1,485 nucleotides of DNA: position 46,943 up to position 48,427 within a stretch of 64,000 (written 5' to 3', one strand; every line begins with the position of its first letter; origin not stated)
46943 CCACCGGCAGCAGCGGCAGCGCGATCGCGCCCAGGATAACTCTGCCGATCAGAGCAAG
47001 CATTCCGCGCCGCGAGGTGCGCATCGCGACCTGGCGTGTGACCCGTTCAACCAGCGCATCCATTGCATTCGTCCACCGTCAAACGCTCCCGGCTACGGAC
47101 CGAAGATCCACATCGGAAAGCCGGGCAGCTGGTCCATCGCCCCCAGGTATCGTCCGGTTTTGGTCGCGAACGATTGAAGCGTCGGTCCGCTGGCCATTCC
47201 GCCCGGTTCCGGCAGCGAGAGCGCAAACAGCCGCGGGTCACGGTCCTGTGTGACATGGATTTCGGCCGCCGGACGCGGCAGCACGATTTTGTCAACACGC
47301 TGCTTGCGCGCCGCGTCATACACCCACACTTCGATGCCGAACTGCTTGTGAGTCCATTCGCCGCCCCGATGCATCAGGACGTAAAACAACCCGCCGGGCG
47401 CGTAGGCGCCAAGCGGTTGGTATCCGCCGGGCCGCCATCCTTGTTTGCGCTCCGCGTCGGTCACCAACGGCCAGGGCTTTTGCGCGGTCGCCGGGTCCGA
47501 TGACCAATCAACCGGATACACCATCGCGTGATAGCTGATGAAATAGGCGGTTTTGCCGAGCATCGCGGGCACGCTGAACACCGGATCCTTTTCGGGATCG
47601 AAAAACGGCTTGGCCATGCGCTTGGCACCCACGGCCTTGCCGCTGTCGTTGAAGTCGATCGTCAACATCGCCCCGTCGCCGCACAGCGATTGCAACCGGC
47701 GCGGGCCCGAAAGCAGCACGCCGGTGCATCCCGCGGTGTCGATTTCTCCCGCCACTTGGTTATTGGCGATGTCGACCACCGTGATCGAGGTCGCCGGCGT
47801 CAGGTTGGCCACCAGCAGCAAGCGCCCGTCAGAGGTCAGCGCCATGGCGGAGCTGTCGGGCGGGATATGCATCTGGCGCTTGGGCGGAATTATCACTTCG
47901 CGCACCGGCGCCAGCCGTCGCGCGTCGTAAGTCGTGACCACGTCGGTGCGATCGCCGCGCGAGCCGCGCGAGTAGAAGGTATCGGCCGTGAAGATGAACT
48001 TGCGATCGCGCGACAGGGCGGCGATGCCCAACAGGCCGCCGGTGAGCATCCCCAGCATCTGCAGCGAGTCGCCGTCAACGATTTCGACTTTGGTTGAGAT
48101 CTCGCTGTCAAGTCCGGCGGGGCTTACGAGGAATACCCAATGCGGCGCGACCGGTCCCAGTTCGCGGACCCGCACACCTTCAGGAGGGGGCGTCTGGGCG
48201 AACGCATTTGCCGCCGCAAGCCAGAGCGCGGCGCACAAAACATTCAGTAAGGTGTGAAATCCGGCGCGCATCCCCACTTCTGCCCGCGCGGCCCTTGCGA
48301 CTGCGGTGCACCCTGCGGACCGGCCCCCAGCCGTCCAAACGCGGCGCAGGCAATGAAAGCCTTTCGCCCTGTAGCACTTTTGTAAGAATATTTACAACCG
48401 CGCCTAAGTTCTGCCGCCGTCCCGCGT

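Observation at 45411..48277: Minimal TTQ amine dehydrogenase locus: heavy chain, light chain and two cytochromes c, without mauE/mauD/mauG/amicyanin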

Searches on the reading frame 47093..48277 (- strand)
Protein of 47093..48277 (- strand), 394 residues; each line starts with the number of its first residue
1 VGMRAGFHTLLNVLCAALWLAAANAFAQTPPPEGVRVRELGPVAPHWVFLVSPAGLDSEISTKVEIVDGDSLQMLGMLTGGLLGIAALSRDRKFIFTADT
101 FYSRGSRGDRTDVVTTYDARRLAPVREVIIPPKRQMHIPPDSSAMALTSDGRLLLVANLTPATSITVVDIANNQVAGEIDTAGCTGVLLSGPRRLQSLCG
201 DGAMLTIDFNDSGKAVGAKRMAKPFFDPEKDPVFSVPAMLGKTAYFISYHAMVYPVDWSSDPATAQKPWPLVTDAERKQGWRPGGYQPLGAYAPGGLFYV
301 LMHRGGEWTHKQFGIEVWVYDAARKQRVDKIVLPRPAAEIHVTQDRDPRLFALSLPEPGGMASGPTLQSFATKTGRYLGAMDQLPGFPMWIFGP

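Call 3: search_protein_families(library=pfam, proteins=[window:47093-48277:-], max_evalue=0.01)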
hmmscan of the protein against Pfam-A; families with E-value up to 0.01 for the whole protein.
window:47093-48277:- (394 aa): 1 family
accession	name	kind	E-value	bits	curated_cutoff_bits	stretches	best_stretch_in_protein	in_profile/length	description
PF06433.17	Me-amine-dh_H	-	6.4e-46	157.3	21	1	49-386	6-334/343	Methylamine dehydrogenase heavy chain (MADH)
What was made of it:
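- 47093..48277 (-): TTQ amine dehydrogenase heavy (alpha) chain, a seven-bladed propeller. Probable ATG start at 48271 (392 aa). Sec-type signal peptide ending AFA|Q. PF06433, E 6.4e-46 (call 3).
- Checked: Heavy chain, 47093-48277 (likelier ATG at 48271, 392 aa): PF06433, E 6e-46 (call 3).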

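Call 4: search_protein_families(library=ncbifam, proteins=[window:47093-48277:-], max_evalue=0.01)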
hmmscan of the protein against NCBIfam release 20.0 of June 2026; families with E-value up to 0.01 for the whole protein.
window:47093-48277:- (394 aa): 2 families
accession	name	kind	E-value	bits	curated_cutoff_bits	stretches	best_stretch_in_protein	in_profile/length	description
TIGR02658.1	TTQ_MADH_Hv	equivalog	1.3e-45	155.8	454.45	1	43-389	17-352/358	methylamine dehydrogenase (amicyanin) large subunit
NF052340.1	hydrazine_beta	equivalog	0.0097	15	560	0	137-221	74-157/372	hydrazine synthase subunit beta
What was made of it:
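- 47093..48277 (-): TIGR02658 scores 155.8, below its 454.45 cut-off (call 4).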

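Call 7: search_solved_structures(query=window:47093-48277:-, show_alignments=2, max_evalue=0.001)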
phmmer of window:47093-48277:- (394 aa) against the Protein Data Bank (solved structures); distinct sequences matched with E-value up to 0.001: 14.
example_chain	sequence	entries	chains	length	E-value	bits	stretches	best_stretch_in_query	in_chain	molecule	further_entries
2h3x_A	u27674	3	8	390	1.5e-56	195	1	47-347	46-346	Aromatic Amine Dehydrogenase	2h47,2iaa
2i0s_A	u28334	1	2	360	3e-56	194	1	62-347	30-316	Aromatic amine dehydrogenase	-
2q7q_A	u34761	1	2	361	3e-56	194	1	62-347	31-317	Aralkylamine dehydrogenase heavy chain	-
2agl_A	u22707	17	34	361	3e-56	194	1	62-347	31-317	Aromatic amine dehydrogenase | Aromatic amine dehydrogenase; chain A, B | AROMATIC AMINE DEHYDROGENASE ALPHA SUBUNIT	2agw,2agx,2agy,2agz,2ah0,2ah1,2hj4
2hkm_A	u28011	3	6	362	3e-56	194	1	62-347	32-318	Aromatic amine dehydrogenase | Aromatic amine dehydrogenase, large subunit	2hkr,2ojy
2hxc_A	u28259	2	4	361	5.6e-56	193.1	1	62-347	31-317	Aromatic amine dehydrogenase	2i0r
3c75_H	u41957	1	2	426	4.3e-38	134.2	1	32-388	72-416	Methylamine dehydrogenase heavy chain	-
4y5r_D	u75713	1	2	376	1.3e-37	132.7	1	36-356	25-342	Methylamine dehydrogenase heavy chain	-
3pxw_D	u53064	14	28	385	1.4e-37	132.5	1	36-356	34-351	Methylamine dehydrogenase heavy chain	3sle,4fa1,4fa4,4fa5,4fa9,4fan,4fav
2gc4_A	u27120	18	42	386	1.4e-37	132.5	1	36-356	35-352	Methylamine dehydrogenase heavy chain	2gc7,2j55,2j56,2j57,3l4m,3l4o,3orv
1mg2_A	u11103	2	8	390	1.4e-37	132.5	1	36-356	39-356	Methylamine dehydrogenase, heavy chain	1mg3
2bbk_H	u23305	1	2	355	2.2e-37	131.9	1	61-356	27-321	METHYLAMINE DEHYDROGENASE (HEAVY SUBUNIT)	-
2mta_H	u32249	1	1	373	3.3e-37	131.3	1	36-356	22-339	METHYLAMINE DEHYDROGENASE (HEAVY SUBUNIT)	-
1mae_H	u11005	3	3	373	4.4e-15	58.5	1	65-355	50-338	METHYLAMINE DEHYDROGENASE (HEAVY SUBUNIT)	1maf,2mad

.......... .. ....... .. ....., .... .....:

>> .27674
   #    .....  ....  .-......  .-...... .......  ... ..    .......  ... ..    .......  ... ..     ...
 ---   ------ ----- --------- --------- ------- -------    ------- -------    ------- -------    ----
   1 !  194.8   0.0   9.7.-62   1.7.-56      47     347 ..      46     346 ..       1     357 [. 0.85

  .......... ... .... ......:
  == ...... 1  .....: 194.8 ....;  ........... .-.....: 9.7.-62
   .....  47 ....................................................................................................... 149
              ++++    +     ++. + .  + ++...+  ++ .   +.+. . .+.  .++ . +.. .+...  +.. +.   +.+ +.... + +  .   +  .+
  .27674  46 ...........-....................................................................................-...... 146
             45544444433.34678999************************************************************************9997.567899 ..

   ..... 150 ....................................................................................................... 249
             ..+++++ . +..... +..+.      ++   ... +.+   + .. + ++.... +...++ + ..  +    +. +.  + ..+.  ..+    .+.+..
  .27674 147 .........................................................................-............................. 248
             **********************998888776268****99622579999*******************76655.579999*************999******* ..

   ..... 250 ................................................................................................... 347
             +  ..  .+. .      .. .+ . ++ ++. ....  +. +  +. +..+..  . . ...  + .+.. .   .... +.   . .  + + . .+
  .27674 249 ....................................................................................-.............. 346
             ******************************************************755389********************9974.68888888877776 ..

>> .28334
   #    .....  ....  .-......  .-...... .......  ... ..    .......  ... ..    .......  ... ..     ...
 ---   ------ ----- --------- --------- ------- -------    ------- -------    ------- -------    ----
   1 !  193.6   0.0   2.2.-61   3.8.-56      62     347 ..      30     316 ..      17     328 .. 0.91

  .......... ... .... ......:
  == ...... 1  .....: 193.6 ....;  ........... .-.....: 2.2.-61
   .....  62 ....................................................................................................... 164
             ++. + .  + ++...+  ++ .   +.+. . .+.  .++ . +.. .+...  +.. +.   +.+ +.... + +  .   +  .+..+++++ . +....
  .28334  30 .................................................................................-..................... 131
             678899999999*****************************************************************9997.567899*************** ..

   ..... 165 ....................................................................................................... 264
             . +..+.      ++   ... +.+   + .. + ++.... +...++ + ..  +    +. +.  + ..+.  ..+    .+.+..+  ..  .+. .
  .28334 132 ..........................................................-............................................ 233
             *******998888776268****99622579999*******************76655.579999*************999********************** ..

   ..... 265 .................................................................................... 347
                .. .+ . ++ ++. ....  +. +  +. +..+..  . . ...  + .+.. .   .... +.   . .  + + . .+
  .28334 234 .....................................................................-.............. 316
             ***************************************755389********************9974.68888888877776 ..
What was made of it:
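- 47093..48277 (-): Best solved relative is A. faecalis AADH alpha (E 1.5e-56), against MADH at 4e-38 (call 7).
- On TTQ-dependent amine dehydrogenases (MADH/AADH superfamily): Solved AADH and MADH chains match (call 7).
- On Aromatic amine dehydrogenase (aau-type) clade: 195 against 134 bits (call 7).
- The heavy chain is far closer to AADH (195 vs 134 bits, call 7).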
